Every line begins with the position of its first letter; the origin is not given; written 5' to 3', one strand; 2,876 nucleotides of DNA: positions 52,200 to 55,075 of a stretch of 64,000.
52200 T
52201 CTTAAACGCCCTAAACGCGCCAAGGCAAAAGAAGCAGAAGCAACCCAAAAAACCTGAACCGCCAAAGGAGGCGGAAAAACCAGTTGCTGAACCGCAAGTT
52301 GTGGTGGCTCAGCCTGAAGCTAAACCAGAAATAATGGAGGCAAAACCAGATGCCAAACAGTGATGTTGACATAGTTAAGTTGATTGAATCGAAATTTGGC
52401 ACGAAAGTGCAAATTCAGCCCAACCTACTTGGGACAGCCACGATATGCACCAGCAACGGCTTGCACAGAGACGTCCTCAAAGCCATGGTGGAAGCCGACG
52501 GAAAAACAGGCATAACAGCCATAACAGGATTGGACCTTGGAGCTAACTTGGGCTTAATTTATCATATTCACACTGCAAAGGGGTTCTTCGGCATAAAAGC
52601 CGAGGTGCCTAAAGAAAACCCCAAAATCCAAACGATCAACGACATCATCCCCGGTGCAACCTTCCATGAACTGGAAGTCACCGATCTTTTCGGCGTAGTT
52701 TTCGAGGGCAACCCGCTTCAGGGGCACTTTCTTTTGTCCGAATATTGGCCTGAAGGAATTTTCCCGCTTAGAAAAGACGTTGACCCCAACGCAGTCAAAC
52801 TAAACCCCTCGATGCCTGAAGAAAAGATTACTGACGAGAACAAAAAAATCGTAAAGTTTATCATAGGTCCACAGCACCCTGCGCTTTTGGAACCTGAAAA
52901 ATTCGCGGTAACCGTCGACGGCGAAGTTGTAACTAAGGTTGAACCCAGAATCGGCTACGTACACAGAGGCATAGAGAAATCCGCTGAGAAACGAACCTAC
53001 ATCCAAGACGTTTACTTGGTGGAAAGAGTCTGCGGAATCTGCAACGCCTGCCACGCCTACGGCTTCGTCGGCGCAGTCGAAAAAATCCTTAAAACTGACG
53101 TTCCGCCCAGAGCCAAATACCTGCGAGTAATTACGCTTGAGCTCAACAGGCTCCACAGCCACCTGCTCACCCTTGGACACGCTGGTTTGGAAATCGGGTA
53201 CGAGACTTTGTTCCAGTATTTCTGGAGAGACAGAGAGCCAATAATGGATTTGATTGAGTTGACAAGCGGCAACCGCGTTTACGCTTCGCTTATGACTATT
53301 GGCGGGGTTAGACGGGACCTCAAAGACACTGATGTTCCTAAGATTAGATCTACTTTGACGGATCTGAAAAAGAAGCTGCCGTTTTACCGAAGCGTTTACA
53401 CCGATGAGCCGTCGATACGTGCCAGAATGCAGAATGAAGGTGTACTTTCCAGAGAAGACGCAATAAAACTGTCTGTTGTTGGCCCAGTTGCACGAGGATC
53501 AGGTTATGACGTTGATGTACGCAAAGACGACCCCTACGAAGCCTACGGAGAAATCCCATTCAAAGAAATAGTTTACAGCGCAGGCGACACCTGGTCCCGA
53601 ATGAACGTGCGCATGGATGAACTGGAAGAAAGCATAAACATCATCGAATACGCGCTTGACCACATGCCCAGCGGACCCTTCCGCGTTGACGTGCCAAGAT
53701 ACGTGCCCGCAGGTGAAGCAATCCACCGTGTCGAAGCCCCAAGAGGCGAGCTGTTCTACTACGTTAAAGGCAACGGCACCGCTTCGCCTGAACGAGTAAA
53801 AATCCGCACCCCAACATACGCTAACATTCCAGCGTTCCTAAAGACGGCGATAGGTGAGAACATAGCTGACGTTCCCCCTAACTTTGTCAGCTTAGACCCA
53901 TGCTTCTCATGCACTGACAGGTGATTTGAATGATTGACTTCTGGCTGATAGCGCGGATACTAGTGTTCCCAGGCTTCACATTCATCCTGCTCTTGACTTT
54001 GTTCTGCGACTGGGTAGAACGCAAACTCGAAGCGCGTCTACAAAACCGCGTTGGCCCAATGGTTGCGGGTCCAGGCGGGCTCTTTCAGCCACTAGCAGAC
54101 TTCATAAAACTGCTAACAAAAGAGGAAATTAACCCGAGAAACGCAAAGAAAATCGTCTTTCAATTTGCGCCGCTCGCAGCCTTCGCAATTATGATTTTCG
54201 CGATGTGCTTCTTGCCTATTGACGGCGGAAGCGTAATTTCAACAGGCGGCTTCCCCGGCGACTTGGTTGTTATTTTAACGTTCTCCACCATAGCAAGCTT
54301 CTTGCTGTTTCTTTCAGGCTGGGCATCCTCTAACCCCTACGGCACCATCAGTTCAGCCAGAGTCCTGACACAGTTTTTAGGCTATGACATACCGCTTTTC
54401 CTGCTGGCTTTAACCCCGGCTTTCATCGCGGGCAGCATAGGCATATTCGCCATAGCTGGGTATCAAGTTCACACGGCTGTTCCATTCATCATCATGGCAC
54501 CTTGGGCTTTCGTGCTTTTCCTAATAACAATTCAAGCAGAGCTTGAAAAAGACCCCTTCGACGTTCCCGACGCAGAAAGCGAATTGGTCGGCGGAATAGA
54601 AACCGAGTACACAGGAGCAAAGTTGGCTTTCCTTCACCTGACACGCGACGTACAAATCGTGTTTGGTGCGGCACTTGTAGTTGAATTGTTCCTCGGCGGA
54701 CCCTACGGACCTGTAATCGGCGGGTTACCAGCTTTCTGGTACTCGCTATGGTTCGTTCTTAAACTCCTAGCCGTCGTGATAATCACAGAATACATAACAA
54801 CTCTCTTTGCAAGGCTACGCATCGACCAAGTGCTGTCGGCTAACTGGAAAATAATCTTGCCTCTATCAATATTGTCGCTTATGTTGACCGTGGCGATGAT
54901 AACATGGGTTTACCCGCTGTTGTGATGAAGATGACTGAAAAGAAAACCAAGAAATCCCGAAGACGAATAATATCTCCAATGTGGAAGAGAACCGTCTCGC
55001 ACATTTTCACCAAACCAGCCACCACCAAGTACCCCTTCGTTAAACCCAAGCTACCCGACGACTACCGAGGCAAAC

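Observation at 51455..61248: Complex-I-ordered 11-subunit operon whose catalytic module is a [NiFe]-hydrogenase, not a quinone reductase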

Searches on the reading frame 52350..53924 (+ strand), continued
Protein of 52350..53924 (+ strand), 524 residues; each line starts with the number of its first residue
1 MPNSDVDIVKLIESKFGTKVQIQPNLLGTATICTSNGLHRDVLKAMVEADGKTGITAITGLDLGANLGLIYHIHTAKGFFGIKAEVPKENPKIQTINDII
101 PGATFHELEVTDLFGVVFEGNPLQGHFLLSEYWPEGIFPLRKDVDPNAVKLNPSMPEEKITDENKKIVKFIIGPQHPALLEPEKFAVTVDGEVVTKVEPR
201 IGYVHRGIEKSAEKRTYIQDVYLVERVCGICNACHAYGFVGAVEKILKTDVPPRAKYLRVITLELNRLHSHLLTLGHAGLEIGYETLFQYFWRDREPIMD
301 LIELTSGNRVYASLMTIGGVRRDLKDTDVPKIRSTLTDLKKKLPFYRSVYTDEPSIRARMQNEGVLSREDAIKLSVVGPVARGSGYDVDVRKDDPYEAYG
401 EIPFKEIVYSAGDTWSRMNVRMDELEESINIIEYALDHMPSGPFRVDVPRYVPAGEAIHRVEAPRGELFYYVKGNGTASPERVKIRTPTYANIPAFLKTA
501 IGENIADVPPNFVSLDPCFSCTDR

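Call 70: fold_search(model_id=the predicted structure, library=pdb)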
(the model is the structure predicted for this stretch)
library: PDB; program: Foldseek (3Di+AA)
matches with E <= 10: 734; with E <= 0.001: 227
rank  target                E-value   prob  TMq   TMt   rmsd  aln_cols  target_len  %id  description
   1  7z0s_E                2.2e-26  1.00  0.52  0.52  13.3       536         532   31  Structure of the Escherichia coli formate hydrogenlyase complex (anaerobic preparation, without formate dehydrogenase  (released 2022-09-28)
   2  7q5y_B                1.0e-23  1.00  0.50  0.45  13.2       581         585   27  Structure of NADH:ubichinon oxidoreductase (complex I) of the hyperthermophilic eubacterium Aquifex aeolicus (released 2022-11-16)
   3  7p7k_C                4.7e-23  1.00  0.48  0.45  13.5       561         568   24  Complex I from E. coli, DDM/LMNG-purified, with DQ, Resting state (released 2022-09-21)
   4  7p7l_C                5.8e-23  1.00  0.50  0.45  12.3       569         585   25  Complex I from E. coli, DDM/LMNG-purified, with NADH and FMN, Open state (released 2022-09-21)
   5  7z7v_C                7.0e-23  1.00  0.50  0.45  12.3       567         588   23  Complex I from E. coli, LMNG-purified, under Turnover at pH 6, Open-ready state (released 2022-09-21)
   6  7p7j_C                9.9e-23  1.00  0.48  0.43  13.0       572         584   23  Complex I from E. coli, DDM/LMNG-purified, with DQ, Open state (released 2022-09-21)
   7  9q8i_C                1.1e-22  1.00  0.49  0.44  13.3       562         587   23  Cryo-EM structure of E. coli complex I variant V96P/N142M (NuoE) (released 2025-11-05)
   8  7z84_C                2.0e-22  1.00  0.50  0.45  14.2       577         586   24  Complex I from E. coli, DDM/LMNG-purified, under Turnover at pH 8, Open-ready state (released 2022-09-21)
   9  7awt_D                2.3e-22  1.00  0.49  0.44  12.2       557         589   24  E. coli NADH quinone oxidoreductase hydrophilic arm (released 2021-09-15)
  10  7z7t_C                2.4e-22  1.00  0.51  0.46  13.3       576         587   23  Complex I from E. coli, LMNG-purified, under Turnover at pH 6, Open state (released 2022-09-21)
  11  7nz1_D                3.0e-22  1.00  0.51  0.46  14.0       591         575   22  Respiratory complex I from Escherichia coli - focused refinement of cytoplasmic arm (released 2021-08-18)
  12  7p64_C                5.1e-22  1.00  0.50  0.45  13.1       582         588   24  Complex I from E. coli, DDM/LMNG-purified, under Turnover at pH 6, Open state (released 2022-09-21)
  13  7p63_C                8.4e-22  1.00  0.51  0.46  12.8       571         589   23  Complex I from E. coli, DDM/LMNG-purified, under Turnover at pH 6, Closed state (released 2022-09-21)
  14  7zci_C                1.1e-21  1.00  0.49  0.44  13.8       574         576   23  Complex I from E. coli, LMNG-purified, under Turnover at pH 6, Resting state (released 2022-09-21)
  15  7z7r_C                1.3e-21  1.00  0.49  0.44  12.9       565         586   23  Complex I from E. coli, LMNG-purified, Apo, Open-ready state (released 2022-09-21)
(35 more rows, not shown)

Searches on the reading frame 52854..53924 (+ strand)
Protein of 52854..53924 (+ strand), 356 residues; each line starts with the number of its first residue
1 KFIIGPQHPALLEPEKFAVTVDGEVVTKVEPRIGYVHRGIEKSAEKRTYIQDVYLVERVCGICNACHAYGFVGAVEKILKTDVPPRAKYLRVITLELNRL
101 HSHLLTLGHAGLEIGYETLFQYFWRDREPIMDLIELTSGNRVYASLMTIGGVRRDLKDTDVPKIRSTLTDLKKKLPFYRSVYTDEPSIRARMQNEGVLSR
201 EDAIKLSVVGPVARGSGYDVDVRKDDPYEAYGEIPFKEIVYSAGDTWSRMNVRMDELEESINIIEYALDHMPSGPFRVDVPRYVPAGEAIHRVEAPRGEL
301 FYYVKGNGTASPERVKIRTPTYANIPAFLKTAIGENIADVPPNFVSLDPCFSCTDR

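Call 29: search_solved_structures(query=window:52854-53924:+, max_evalue=1e-40, show_alignments=3)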
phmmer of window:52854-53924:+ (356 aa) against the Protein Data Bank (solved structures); distinct sequences matched with E-value up to 1e-40: 53.
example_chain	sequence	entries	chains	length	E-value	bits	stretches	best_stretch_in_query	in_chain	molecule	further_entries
6cfw_L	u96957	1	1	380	4.5e-84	285.5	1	3-356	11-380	Membrane-bound hydrogenase subunit alpha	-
7z0s_E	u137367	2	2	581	3.6e-69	236.4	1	4-356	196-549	Formate hydrogenlyase subunit 5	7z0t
2fug_4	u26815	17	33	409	1.7e-68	234.3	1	4-303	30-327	NADH-quinone oxidoreductase chain 4 | NADH-QUINONE OXIDOREDUCTASE SUBUNIT 4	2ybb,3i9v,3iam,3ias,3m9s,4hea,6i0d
7q5y_B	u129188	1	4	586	1.8e-60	207.8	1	5-275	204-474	NADH-quinone oxidoreductase subunit C/D 2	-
6hum_H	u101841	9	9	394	4.4e-60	206.6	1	4-277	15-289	NAD(P)H-quinone oxidoreductase subunit H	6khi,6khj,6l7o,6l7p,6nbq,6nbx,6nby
7eu3_H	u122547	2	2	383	8.3e-58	199.1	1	4-283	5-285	NAD(P)H-quinone oxidoreductase subunit H, chloroplastic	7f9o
7zm7_C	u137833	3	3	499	8.5e-57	195.8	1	4-290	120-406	NADH-ubiquinone oxidoreductase 49 kDa subunit-like protein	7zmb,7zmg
7arc_D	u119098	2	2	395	1.6e-56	194.9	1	4-285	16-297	ND7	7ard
8ba0_D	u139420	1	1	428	1.2e-55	191.9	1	4-288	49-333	Complex I-49kD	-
8b9z_D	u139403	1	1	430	1.3e-55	191.9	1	4-288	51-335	Complex I-49kD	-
9iho_D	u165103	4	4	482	1.3e-55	191.9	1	4-293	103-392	NUCM (49 kDa) subunit of mitochondrial NADH:ubiquinone oxidoreductase (Complex I)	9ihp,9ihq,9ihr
8esw_S2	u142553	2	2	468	1.8e-55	191.4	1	4-288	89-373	Complex I-49kD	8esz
6h8k_C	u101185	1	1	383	3.4e-55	190.5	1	4-279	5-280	NUCM protein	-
6gcs_C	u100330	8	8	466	3.6e-55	190.4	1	4-279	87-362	49-KDA PROTEIN (NUCM) | Subunit NUCM of NADH:Ubiquinone Oxidoreductase (Complex I) | NUCM protein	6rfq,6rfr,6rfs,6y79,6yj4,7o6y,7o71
5lnk_4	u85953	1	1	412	5.5e-55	189.8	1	4-289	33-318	Mitochondrial complex I, 49 kDa subunit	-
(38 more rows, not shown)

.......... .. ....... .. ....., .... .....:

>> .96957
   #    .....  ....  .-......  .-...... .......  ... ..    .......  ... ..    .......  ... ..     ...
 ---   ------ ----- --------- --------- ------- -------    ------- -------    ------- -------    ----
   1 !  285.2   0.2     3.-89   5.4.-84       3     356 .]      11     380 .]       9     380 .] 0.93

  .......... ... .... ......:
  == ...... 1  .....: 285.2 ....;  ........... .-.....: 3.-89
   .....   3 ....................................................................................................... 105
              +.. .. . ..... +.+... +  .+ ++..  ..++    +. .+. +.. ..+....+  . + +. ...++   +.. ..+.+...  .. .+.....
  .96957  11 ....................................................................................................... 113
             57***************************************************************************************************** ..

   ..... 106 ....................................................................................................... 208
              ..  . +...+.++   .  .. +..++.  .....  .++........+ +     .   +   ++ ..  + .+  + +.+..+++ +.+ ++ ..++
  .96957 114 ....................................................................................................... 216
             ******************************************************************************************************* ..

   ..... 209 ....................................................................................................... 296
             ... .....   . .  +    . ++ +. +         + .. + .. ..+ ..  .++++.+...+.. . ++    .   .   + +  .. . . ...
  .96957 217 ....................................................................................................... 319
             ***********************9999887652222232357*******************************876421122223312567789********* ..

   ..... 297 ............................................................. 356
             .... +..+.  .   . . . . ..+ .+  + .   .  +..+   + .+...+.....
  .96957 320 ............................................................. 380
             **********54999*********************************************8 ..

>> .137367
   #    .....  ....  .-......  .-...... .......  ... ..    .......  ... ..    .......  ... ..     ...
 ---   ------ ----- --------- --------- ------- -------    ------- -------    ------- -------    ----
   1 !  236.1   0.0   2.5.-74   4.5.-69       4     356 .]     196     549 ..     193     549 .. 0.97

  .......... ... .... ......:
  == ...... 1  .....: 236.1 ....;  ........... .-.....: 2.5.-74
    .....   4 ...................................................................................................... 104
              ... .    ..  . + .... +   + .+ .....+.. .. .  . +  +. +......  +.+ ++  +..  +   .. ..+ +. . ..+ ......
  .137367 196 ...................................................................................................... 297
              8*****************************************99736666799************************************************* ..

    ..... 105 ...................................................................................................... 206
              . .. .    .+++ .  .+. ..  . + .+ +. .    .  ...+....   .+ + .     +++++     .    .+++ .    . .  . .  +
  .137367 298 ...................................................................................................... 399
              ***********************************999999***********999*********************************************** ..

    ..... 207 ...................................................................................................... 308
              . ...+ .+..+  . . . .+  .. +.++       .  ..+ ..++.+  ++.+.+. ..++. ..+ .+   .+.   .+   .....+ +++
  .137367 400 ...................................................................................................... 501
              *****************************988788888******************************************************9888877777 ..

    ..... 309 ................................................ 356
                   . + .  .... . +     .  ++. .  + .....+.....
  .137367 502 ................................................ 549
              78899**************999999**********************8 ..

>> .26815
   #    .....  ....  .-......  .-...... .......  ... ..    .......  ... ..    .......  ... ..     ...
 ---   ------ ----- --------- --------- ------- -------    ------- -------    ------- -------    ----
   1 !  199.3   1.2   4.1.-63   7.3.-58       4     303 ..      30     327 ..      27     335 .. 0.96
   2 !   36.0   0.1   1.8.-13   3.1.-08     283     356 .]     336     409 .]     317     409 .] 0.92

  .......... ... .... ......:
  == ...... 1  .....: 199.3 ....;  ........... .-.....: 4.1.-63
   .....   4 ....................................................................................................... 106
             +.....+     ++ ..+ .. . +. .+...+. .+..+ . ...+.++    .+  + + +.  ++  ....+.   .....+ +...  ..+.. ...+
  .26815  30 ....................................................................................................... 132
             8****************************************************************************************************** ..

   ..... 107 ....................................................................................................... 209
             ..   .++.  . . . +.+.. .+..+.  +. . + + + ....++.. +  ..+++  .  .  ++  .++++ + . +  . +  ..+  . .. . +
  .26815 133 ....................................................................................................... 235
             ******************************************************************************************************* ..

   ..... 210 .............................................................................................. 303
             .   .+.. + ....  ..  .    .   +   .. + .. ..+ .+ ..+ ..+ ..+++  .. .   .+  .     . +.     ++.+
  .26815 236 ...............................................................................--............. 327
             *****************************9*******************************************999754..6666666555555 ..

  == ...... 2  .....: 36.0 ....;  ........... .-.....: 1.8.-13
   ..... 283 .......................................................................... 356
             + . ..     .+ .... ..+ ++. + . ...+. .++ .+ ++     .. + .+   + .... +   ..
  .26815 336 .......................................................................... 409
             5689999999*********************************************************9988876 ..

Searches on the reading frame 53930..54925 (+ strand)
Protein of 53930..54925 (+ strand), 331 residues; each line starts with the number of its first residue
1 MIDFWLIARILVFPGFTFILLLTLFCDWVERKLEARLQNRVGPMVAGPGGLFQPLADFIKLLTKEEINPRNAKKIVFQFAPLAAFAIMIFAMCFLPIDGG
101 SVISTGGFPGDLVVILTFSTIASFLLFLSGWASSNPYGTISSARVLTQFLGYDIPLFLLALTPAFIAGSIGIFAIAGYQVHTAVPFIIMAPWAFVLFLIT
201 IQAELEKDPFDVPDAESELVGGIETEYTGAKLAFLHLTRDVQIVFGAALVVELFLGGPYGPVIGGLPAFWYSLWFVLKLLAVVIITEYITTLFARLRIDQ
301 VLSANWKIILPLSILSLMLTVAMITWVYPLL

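Call 3: search_protein_families(library=pfam, proteins=[window:53930-54925:+], max_evalue=0.01)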
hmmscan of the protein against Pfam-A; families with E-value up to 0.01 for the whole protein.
window:53930-54925:+ (331 aa): 1 family
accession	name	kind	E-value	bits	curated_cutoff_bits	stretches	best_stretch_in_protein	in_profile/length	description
PF00146.26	NADHdh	-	1.8e-82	277.5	27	1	17-320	8-297/298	NADH dehydrogenase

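Call 4: search_protein_families(library=ncbifam, proteins=[window:53930-54925:+], max_evalue=0.01)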
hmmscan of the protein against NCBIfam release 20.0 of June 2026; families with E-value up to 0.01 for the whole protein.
window:53930-54925:+ (331 aa): 7 families
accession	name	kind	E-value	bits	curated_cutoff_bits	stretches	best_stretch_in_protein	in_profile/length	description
NF004741.0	PRK06076.1-2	equivalog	2.6e-71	240.6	305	1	6-326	20-335/337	NADH-quinone oxidoreductase subunit NuoH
NF040610.1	F420_dehyd_FpoH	exception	2e-57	195.1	475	1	15-323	19-335/339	F420H2 dehydrogenase subunit FpoH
NF004743.0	PRK06076.1-4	equivalog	4.9e-57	193.7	494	1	4-323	13-340/433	NADH-quinone oxidoreductase subunit NuoH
NF004740.0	PRK06076.1-1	equivalog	1.4e-52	179.2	399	1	16-326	22-322/325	NADH-quinone oxidoreductase subunit NuoH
NF004745.0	PRK06076.1-6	equivalog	2.8e-52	178.1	450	1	17-326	24-335/341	NADH-quinone oxidoreductase subunit NuoH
NF004744.0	PRK06076.1-5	equivalog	7.9e-48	163.4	542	1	23-324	45-363/372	NADH-quinone oxidoreductase subunit NuoH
NF004742.0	PRK06076.1-3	equivalog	8.2e-44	150.2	531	1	4-325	22-349/356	NADH-quinone oxidoreductase subunit NuoH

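Call 31: search_solved_structures(query=window:53930-54925:+, max_evalue=0.00001, show_alignments=0)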
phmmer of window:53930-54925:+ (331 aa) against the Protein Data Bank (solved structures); distinct sequences matched with E-value up to 0.00001: 36.
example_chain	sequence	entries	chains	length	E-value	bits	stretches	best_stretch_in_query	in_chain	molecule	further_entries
4he8_H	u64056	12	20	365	1.1e-42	149.8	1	4-325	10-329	NADH-quinone oxidoreductase subunit 8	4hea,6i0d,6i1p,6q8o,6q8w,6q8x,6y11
7nyh_H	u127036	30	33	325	1.8e-42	149.1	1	20-326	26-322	NADH-quinone oxidoreductase subunit H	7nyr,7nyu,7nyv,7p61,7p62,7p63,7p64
8e9g_H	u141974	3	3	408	6e-42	147.4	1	5-320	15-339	NADH-quinone oxidoreductase subunit H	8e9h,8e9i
7a23_H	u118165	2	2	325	1.1e-40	143.2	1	19-318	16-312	Nad1m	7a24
8e73_1M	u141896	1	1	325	2.6e-40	142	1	19-329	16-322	Nad1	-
6x89_1M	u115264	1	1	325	4.4e-40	141.2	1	19-329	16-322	NU1M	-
6hum_A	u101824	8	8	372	7.7e-40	140.4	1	23-323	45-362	NAD(P)H-quinone oxidoreductase subunit 1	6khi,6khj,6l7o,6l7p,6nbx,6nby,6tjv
6nbq_A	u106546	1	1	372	1.6e-39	139.4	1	23-323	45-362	NdhA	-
7ar7_H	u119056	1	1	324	4.8e-39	137.8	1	19-318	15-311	NADH-ubiquinone oxidoreductase chain 1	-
7aqq_H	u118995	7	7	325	6e-39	137.5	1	19-318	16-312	NADH-ubiquinone oxidoreductase chain 1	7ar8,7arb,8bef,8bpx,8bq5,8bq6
5gpn_e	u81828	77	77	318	1e-37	133.5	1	19-321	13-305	NADH-ubiquinone oxidoreductase chain 1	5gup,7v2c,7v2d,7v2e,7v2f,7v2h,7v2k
7wff_A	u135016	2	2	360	1.3e-37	133.2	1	17-322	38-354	NAD(P)H-quinone oxidoreductase subunit 1, chloroplastic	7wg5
8ud1_1H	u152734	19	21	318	2.8e-37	132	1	19-321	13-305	NADH-ubiquinone oxidoreductase chain 1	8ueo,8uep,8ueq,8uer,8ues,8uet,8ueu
9ti4_s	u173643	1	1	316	1.6e-36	129.5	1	19-323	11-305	NADH-ubiquinone oxidoreductase chain 1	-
9cwt_s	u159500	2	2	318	1.7e-36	129.5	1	19-323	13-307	NADH-ubiquinone oxidoreductase chain 1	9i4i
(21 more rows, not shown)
